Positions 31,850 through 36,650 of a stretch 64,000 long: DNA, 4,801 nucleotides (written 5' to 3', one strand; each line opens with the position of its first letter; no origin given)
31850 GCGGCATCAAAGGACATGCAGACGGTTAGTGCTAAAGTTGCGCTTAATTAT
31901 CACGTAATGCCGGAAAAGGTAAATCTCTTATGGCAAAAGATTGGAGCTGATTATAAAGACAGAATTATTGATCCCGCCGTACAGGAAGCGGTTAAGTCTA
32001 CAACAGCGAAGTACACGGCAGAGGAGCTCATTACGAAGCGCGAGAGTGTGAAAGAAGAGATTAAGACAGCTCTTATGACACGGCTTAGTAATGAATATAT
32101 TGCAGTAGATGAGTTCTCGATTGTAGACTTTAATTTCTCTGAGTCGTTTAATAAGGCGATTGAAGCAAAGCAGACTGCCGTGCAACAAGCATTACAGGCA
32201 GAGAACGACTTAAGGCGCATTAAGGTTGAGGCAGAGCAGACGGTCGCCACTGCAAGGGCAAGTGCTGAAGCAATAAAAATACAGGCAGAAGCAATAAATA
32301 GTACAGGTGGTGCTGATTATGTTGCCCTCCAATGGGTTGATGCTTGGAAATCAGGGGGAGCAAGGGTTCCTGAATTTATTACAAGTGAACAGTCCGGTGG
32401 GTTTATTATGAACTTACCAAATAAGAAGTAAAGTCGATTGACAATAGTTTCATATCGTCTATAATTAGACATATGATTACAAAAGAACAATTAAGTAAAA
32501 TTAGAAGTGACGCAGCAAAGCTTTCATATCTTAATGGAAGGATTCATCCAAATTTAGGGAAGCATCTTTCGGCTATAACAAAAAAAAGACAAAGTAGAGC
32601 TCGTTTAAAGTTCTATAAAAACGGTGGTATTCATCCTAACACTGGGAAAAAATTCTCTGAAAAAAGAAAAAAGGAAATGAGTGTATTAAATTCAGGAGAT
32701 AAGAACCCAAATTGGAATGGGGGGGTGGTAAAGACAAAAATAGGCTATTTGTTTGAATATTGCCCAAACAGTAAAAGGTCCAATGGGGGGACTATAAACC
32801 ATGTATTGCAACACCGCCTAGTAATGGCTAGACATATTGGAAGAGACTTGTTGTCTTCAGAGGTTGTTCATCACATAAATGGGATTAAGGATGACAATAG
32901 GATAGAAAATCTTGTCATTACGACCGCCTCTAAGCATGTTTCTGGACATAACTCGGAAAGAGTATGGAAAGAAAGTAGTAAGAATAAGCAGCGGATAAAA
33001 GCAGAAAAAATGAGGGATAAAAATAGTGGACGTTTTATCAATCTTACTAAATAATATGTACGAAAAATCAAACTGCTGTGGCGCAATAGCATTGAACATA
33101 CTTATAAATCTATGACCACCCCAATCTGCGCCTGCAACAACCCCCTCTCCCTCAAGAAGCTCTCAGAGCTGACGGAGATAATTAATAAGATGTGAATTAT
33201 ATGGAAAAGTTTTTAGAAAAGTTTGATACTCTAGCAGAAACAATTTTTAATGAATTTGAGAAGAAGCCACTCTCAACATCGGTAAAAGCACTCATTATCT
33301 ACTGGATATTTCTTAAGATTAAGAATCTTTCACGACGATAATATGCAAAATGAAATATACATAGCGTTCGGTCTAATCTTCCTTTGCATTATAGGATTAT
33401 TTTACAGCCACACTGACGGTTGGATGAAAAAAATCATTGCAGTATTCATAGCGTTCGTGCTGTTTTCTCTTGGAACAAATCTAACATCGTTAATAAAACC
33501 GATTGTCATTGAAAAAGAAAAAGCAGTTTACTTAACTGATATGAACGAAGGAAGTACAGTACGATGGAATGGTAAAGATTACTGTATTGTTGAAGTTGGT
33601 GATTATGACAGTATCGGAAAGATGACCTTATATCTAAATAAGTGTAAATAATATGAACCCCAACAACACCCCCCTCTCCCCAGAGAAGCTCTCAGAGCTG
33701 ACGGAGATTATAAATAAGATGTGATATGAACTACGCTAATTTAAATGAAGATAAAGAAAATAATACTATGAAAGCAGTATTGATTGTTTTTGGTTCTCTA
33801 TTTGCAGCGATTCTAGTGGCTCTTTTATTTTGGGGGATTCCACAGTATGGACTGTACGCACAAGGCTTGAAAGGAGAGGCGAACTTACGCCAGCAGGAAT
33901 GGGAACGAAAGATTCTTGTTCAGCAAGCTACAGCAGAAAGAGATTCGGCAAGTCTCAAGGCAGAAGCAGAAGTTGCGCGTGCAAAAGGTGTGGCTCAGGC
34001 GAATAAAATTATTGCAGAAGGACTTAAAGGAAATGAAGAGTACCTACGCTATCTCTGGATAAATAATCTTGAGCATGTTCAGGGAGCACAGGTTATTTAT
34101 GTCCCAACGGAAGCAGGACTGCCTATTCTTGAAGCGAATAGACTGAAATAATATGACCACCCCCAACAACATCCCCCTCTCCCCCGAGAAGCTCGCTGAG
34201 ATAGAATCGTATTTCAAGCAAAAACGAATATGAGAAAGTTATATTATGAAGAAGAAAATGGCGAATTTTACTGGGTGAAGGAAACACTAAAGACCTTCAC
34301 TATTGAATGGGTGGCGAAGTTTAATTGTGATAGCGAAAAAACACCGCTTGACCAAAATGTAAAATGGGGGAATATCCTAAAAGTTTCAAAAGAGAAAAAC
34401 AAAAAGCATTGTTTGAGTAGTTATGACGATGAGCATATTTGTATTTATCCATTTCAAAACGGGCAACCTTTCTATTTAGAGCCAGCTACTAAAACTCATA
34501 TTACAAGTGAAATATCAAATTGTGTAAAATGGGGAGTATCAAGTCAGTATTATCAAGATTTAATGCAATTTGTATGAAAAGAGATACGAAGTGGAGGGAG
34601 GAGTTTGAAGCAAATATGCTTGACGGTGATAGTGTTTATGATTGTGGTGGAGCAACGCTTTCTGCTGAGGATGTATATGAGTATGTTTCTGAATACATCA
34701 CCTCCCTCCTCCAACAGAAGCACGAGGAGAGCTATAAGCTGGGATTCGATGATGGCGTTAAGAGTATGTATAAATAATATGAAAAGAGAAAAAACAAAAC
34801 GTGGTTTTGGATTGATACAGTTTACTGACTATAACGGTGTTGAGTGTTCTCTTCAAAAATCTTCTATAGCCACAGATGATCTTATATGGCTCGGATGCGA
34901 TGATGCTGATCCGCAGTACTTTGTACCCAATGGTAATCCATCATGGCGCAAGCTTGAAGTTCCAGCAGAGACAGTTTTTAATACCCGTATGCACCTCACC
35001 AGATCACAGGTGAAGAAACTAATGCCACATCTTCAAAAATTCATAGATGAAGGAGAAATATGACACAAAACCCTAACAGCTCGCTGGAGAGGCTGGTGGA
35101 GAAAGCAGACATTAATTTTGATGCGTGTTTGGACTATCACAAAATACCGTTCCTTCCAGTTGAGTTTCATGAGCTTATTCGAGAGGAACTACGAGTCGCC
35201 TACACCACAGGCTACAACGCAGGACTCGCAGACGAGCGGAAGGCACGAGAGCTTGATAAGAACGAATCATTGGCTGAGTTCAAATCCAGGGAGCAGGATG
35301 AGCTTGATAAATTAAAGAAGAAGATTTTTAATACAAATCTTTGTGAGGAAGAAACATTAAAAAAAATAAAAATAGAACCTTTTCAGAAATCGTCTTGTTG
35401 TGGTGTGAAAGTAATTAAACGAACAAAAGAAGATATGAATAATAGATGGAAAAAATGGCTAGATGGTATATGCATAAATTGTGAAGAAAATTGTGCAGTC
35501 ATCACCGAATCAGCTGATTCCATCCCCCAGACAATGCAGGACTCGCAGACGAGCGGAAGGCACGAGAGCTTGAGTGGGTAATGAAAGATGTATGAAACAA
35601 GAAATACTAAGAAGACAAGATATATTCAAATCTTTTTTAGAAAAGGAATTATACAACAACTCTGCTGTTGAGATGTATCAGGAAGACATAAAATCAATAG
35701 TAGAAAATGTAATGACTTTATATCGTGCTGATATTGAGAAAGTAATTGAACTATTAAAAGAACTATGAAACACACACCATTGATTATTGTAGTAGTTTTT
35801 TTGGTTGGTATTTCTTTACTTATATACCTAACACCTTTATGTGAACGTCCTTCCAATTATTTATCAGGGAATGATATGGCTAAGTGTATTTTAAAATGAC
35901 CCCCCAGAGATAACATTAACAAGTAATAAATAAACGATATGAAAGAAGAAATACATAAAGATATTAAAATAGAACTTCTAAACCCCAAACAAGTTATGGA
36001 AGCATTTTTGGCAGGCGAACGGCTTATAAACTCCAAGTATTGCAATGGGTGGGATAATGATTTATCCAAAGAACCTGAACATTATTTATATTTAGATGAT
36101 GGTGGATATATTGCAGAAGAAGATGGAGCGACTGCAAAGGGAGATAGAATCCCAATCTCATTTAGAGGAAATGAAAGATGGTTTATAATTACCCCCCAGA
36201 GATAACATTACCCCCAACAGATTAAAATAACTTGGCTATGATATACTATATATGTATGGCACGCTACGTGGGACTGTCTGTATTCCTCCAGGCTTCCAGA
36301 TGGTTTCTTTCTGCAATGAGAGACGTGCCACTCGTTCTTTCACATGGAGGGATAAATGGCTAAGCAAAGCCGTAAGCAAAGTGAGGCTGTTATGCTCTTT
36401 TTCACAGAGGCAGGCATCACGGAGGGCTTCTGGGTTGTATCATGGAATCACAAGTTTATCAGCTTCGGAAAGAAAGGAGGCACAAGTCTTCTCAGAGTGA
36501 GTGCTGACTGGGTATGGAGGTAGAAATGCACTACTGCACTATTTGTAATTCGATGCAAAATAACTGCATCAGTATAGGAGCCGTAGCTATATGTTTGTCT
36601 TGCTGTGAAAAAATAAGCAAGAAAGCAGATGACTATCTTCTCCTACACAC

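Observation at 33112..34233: Three paralogous Pro/Asn-rich leader ORFs (23-27 codons) in GC-rich repeats, each translationally coupled to a downstream gene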

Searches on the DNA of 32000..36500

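Call 46: search_rna_families(source=window, start=32000, end=36500, threshold=evalue, max_evalue=1)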
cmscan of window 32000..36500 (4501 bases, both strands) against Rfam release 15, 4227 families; matches with E-value up to 1: 1.
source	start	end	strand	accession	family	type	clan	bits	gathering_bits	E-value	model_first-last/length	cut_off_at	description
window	34995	35091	-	RF03351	MIR6020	Gene; miRNA;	-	21.8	118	0.68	1-110/110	no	MIR6020 microRNA precursor family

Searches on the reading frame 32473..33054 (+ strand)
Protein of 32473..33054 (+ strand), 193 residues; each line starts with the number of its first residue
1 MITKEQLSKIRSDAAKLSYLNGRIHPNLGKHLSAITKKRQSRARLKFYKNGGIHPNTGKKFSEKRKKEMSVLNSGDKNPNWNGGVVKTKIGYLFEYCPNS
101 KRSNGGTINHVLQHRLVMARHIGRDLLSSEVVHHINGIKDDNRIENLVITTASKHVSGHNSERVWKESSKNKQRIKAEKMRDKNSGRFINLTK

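Call 16: search_protein_families(library=pfam, proteins=[window:32473-33054:+], max_evalue=0.01)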
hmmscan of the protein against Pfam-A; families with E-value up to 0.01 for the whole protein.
window:32473-33054:+ (193 aa): 2 families
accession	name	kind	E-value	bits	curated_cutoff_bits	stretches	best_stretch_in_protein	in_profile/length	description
PF13392.12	HNH_3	-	3.4e-11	43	24.8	1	113-155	3-44/46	HNH endonuclease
PF07460.16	NUMOD3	-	0.0086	16.4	20.4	0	40-70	7-37/37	NUMOD3 motif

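Call 17: search_protein_families(library=phrogs, proteins=[window:32473-33054:+], max_evalue=0.01)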
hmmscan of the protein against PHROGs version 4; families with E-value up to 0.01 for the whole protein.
window:32473-33054:+ (193 aa): 16 families
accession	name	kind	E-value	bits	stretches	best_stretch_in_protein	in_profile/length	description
phrog_7545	-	DNA, RNA and nucleotide metabolism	1.5e-19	71.7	1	23-177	34-150/160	HNH endonuclease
phrog_20891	-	DNA, RNA and nucleotide metabolism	4.4e-17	63.4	1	63-158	108-200/219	HNH endonuclease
phrog_10730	-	DNA, RNA and nucleotide metabolism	9.3e-16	59.2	1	88-158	72-140/234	HNH endonuclease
phrog_25114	-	unknown function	1.6e-12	48.6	1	69-160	43-132/156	-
phrog_21964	-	DNA, RNA and nucleotide metabolism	9.2e-11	42.8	1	75-173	133-225/244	HNH endonuclease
phrog_959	-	DNA, RNA and nucleotide metabolism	1.8e-10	41.7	1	106-177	53-121/138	HNH endonuclease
phrog_15471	-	DNA, RNA and nucleotide metabolism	2e-10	41.8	1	88-176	14-98/183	HNH endonuclease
phrog_14913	-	DNA, RNA and nucleotide metabolism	1.7e-08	35.6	1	110-163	39-92/149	HNH endonuclease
phrog_59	-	DNA, RNA and nucleotide metabolism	1.9e-08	35.1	1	81-156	161-232/423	HNH endonuclease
phrog_19902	-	DNA, RNA and nucleotide metabolism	5e-07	30.7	1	72-159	51-136/221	HNH endonuclease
phrog_99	-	DNA, RNA and nucleotide metabolism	6.9e-07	30.3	1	111-153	158-199/383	HNH endonuclease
phrog_1492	-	DNA, RNA and nucleotide metabolism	6.7e-06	26.5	1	101-154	104-154/414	HNH endonuclease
phrog_30377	-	DNA, RNA and nucleotide metabolism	2.4e-05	25.4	1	112-157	11-53/82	HNH endonuclease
phrog_37683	-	unknown function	0.00016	21.9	1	100-178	151-229/279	-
phrog_36769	-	unknown function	0.0021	18.4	1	109-172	240-298/367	-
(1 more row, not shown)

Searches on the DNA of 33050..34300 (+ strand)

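Call 7: search_dna_similar(query=window:33050-34300:+, collection=phages, mode=distant, max_rows=30)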
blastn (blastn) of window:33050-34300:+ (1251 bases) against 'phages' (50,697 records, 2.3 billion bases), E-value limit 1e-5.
Records with a match: 2; places in all: 2; records where one place covers at least 80% of the query: 0.
Best place of each record, by identity: 60-80% 2.
By first word of the organism name: Ralstonia 2.
By host as written in the record: - 2.
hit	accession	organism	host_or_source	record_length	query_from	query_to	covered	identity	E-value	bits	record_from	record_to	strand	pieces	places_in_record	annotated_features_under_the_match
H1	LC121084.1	Ralstonia phage RSP15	-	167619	864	1068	16%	67.3%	1e-7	65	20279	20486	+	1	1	hypothetical protein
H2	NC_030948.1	Ralstonia phage RSP15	-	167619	864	1068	16%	67.3%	1e-7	65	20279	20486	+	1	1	protease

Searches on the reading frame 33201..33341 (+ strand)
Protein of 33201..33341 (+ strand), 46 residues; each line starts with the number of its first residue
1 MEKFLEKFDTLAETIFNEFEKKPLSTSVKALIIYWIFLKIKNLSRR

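Call 16: search_protein_families(library=pfam, proteins=[window:33201-33341:+], max_evalue=0.01)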
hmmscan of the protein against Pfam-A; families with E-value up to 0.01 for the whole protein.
window:33201-33341:+ (46 aa): 0 families

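Call 17: search_protein_families(library=phrogs, proteins=[window:33201-33341:+], max_evalue=0.01)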
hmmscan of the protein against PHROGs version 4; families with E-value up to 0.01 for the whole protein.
window:33201-33341:+ (46 aa): 0 families

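Call 49: search_protein_families(library=phrogs, proteins=[window:33201-33341:+], max_evalue=0.01)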
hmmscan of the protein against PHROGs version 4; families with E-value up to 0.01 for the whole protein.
window:33201-33341:+ (46 aa): 0 families

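Call 52: list_cluster_members(proteins=[window:33201-33341:+, window:33343-33651:+, window:33726-34151:+, window:34230-34577:+, window:34574-34777:+, window:34779-35063:+, window:35060-35581:+, window:35592-35768:+, window:32473-33054:+, window:31589-32431:+])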
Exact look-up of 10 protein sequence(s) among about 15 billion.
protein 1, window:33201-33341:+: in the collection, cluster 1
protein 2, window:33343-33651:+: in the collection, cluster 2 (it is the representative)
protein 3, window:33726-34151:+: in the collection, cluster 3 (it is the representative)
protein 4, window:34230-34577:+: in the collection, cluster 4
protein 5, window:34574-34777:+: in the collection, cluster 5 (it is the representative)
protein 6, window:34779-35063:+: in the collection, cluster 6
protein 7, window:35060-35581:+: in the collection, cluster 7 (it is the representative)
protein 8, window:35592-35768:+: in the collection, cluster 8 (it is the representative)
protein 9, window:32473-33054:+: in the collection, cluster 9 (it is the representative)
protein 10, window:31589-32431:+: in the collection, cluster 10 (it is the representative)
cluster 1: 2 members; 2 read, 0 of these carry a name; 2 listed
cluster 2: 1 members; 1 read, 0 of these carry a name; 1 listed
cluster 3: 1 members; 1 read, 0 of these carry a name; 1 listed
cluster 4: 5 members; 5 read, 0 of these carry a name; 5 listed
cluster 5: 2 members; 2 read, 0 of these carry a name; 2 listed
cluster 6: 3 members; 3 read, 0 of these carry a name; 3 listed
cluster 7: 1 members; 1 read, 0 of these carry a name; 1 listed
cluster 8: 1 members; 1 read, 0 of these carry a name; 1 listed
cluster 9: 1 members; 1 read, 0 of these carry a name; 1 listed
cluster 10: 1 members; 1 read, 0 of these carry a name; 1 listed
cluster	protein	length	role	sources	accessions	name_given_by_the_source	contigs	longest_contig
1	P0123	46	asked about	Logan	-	-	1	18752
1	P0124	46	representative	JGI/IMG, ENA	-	-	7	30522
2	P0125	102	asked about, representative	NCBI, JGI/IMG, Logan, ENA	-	-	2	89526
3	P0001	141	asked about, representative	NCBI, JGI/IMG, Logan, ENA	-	-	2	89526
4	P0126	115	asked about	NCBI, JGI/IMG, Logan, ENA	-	-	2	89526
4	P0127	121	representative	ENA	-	-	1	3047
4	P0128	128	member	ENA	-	-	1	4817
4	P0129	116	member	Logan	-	-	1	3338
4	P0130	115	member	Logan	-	-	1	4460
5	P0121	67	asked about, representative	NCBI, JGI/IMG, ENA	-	-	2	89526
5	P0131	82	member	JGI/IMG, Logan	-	-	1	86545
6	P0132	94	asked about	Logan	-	-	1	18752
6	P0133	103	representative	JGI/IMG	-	-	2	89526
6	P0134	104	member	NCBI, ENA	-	-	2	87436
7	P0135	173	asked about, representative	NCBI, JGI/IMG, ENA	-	-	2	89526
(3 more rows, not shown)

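Call 54: find_encoding_contigs(protein=P0128, flank=5000)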
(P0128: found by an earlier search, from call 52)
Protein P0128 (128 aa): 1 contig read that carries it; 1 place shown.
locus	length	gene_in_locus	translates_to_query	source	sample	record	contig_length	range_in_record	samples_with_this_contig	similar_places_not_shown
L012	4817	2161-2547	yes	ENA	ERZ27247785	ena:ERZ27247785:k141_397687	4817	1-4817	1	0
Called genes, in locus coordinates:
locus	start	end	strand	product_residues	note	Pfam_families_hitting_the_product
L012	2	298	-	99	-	?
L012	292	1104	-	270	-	PF13481:AAA_25 (weak), PF03796:DnaB_C, PF06745:ATPase, PF20720:nSTAND3 (weak)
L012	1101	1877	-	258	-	-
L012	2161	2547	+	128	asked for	-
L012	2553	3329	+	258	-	PF01555:N6_N4_Mtase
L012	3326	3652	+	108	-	-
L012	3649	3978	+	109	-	PF05866:RusA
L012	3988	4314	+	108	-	-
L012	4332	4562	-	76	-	-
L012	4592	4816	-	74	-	?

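Call 55: find_encoding_contigs(protein=P0127, flank=5000)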
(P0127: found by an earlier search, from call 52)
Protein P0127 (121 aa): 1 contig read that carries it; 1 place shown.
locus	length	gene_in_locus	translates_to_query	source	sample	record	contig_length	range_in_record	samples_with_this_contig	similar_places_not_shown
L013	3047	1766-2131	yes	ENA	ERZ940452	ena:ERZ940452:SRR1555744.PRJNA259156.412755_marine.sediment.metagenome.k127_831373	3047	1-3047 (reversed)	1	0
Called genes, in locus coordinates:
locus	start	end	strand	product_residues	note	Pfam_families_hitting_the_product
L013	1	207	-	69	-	?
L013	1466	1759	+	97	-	-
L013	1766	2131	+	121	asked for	-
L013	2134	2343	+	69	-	-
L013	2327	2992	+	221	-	PF08241:Methyltransf_11 (faint), PF09445:Methyltransf_15 (faint), PF13649:Methyltransf_25 (faint), PF13847:Methyltransf_31 (faint), PF01170:UPF0020 (faint), PF01555:N6_N4_Mtase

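Call 56: find_encoding_contigs(protein=P0129, flank=5000)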
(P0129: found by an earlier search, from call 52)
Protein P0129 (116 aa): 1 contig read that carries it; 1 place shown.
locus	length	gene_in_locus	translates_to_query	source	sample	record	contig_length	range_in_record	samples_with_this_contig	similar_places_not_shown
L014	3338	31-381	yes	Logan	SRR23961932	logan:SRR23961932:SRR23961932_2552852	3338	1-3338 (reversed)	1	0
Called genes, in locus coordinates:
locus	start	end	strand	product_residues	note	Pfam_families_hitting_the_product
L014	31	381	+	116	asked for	-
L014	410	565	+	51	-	-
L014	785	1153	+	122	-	-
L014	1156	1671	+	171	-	-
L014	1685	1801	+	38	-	-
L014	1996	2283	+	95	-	-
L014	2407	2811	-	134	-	PF01464:SLT (weak)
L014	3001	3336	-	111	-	?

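Call 57: find_encoding_contigs(protein=P0130, flank=5000)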
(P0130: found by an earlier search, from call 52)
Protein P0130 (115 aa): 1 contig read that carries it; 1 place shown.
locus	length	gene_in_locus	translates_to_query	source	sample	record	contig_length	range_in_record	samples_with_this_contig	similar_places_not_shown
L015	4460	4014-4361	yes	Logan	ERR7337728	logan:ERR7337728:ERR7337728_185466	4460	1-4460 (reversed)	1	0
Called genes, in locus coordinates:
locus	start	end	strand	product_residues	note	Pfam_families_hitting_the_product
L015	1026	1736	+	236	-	-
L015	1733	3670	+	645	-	PF01079:Hint, PF05203:Hom_end_hint, PF14528:LAGLIDADG_3 (faint), PF05204:Hom_end (weak), PF03796:DnaB_C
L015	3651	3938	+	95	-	-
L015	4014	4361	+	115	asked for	-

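Call 58: find_encoding_contigs(protein=P0124, flank=8000, max_places=8)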
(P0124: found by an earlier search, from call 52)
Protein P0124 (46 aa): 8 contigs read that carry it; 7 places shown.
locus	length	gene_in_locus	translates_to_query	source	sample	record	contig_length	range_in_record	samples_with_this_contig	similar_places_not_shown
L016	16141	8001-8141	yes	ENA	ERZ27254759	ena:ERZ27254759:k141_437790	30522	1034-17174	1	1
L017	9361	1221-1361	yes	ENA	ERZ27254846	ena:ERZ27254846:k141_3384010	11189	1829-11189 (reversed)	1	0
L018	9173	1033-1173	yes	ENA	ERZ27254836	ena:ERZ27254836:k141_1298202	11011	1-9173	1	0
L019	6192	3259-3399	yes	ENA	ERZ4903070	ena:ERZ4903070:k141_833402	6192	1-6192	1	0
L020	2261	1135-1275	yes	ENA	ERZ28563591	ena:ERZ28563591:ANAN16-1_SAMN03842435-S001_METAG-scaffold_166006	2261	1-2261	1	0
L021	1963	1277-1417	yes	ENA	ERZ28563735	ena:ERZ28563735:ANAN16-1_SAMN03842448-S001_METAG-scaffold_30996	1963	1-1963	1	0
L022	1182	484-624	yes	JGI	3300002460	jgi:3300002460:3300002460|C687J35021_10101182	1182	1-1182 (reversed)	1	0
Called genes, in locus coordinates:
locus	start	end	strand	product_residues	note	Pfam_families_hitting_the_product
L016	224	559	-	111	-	-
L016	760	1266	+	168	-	PF01807:Zn_ribbon_DnaG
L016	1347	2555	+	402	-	-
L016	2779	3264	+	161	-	-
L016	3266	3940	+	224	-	PF12705:PDDEXK_1 (weak)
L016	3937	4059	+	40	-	-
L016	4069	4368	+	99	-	-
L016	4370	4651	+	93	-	-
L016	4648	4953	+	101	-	-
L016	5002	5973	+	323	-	PF00145:DNA_methylase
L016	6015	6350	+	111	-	-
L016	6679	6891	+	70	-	-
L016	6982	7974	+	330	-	-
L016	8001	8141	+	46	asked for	-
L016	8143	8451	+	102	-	-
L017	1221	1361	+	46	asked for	-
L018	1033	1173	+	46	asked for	-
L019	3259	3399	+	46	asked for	-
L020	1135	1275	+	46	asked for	-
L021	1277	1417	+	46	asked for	-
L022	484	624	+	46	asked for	-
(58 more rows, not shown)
